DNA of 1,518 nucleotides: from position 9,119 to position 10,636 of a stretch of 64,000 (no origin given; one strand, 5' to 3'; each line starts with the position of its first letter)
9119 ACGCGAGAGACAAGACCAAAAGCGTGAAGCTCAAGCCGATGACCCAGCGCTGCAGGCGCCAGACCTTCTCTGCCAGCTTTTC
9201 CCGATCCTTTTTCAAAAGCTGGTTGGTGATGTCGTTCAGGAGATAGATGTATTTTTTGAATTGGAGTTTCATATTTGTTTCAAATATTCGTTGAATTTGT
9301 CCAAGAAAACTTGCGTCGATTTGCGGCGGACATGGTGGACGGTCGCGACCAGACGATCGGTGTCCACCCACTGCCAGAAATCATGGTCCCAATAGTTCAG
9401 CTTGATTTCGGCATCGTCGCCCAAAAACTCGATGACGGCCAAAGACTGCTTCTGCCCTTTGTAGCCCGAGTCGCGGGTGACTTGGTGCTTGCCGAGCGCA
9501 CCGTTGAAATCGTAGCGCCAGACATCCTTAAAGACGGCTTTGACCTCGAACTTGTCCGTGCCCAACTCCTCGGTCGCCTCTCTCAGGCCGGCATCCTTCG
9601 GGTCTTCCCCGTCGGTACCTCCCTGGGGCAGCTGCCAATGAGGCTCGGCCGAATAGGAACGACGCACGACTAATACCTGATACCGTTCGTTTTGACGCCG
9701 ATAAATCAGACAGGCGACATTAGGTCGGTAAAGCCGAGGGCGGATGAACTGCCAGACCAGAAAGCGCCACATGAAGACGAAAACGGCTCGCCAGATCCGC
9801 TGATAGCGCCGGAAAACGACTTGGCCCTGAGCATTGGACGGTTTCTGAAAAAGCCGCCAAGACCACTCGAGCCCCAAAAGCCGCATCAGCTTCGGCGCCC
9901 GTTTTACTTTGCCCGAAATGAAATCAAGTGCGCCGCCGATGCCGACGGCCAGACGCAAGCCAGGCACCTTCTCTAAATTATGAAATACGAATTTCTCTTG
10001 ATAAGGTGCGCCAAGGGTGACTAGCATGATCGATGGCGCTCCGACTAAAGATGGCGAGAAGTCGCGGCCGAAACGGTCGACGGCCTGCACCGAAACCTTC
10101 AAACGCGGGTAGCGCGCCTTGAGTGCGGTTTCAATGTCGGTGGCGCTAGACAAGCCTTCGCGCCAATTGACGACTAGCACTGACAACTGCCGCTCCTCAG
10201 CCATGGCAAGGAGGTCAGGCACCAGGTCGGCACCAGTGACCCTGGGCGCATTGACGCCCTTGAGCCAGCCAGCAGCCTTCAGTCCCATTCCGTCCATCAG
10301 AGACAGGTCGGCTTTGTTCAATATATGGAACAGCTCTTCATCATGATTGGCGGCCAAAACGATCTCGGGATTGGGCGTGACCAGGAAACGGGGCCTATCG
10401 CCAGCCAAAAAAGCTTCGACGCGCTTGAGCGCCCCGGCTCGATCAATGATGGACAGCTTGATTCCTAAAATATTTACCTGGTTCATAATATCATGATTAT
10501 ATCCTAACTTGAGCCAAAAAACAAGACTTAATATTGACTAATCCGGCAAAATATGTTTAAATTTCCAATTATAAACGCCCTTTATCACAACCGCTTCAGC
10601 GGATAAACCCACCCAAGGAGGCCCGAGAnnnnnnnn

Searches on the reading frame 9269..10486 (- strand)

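Call 47: search_protein_families(library=pfam, proteins=[window:9269-10486:-], max_evalue=0.001)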
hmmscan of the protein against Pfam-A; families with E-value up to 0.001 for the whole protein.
window:9269-10486:- (405 aa): 2 families
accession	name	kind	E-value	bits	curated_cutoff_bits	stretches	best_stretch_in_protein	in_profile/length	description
PF03808.19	Glyco_tran_WecG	-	1.6e-30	106.6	27.4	1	59-218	1-163/168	Glycosyl transferase WecG/TagA/CpsF family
PF00293.34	NUDIX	-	1.8e-13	51.1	21.1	1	253-389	2-129/134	NUDIX domain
